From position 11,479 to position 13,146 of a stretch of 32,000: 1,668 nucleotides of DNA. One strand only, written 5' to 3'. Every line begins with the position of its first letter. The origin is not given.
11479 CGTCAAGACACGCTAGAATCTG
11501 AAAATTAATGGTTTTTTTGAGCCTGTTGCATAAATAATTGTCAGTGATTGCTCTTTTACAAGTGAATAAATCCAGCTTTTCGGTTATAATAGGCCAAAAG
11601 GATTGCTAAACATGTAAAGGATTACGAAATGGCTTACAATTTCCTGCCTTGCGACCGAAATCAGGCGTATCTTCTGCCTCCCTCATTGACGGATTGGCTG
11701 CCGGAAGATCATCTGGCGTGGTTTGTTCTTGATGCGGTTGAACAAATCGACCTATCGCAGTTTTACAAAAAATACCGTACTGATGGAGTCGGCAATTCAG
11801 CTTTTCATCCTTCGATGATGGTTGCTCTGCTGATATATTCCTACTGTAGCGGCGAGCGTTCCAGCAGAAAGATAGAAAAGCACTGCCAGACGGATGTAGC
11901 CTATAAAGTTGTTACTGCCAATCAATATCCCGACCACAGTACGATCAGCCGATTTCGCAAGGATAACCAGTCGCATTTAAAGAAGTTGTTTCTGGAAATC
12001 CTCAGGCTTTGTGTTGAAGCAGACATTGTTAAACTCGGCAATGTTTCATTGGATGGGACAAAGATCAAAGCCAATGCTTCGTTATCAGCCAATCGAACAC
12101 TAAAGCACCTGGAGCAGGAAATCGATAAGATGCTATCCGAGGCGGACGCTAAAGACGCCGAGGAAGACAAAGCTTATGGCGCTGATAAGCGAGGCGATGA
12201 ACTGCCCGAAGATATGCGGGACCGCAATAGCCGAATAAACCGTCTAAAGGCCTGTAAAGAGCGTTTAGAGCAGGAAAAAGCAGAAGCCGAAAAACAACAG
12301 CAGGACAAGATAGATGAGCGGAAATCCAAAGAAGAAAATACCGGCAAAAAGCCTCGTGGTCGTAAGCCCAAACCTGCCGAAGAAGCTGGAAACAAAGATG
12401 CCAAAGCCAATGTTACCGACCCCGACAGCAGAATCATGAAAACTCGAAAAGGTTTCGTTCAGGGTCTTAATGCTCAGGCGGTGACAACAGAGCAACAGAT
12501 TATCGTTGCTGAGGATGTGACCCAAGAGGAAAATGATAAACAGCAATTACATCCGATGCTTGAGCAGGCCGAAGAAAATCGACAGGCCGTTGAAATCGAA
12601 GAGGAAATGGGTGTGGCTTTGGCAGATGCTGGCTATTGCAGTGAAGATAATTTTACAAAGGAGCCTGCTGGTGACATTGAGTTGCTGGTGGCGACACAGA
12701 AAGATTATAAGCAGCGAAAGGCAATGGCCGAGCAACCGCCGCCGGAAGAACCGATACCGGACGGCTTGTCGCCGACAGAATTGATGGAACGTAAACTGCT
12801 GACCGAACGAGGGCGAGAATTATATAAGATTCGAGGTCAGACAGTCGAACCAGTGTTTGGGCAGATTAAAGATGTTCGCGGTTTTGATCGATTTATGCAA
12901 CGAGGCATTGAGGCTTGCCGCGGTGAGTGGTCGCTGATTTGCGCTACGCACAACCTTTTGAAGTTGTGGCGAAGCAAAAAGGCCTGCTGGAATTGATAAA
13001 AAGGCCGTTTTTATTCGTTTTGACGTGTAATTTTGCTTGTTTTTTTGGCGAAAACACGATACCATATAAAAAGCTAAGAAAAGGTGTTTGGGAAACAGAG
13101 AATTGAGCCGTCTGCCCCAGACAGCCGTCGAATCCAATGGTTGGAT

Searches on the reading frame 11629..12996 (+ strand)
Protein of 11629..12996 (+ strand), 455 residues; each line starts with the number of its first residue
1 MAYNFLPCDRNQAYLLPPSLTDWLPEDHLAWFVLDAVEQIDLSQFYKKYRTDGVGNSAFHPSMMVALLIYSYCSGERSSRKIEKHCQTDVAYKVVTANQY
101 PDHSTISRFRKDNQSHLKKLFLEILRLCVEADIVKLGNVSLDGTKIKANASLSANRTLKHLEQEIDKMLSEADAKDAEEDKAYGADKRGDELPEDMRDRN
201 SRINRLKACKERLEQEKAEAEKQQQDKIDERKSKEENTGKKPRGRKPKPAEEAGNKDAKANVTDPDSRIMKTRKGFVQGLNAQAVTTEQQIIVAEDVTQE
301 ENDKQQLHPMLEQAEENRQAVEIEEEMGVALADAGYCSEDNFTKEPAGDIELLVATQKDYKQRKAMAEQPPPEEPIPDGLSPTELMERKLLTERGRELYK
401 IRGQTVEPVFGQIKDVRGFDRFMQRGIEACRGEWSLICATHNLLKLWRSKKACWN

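Call 6: search_protein_families(library=pfam, proteins=[window:11629-12996:+], max_evalue=0.01)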
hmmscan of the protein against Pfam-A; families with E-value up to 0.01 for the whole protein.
window:11629-12996:+ (455 aa): 3 families
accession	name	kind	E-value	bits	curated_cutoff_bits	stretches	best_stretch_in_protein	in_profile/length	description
PF05598.16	DUF772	-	1.2e-15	57.7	23.1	1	55-123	1-73/74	Transposase domain (DUF772)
PF13751.12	DDE_Tnp_1_6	-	4.6e-13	50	25.1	1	384-447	62-125/125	Transposase DDE domain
PF01609.27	DDE_Tnp_1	-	3.9e-12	46.8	23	1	267-443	24-200/200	Transposase DDE domain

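Call 7: search_protein_families(library=ncbifam, proteins=[window:11629-12996:+], max_evalue=0.01)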
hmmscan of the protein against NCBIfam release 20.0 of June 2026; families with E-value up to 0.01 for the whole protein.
window:11629-12996:+ (455 aa): 5 families
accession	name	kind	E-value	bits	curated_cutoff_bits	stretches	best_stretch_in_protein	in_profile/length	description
NF033551.1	transpos_IS1182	equivalog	9.8e-97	324.8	270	2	8-361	2-344/488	IS1182 family transposase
NF033581.1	transpos_IS5_4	equivalog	4.2e-09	36.2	140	1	44-443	20-284/285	IS5 family transposase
NF033578.1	transpos_IS5_1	equivalog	4e-06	26.2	275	1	283-448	287-418/419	IS5 family transposase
NF033539.1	transpos_IS1380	equivalog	0.0021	16.7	180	0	37-116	22-103/419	IS1380 family transposase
NF033579.1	transpos_IS5_2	equivalog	0.0075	15.8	140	0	287-358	149-213/289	IS5 family transposase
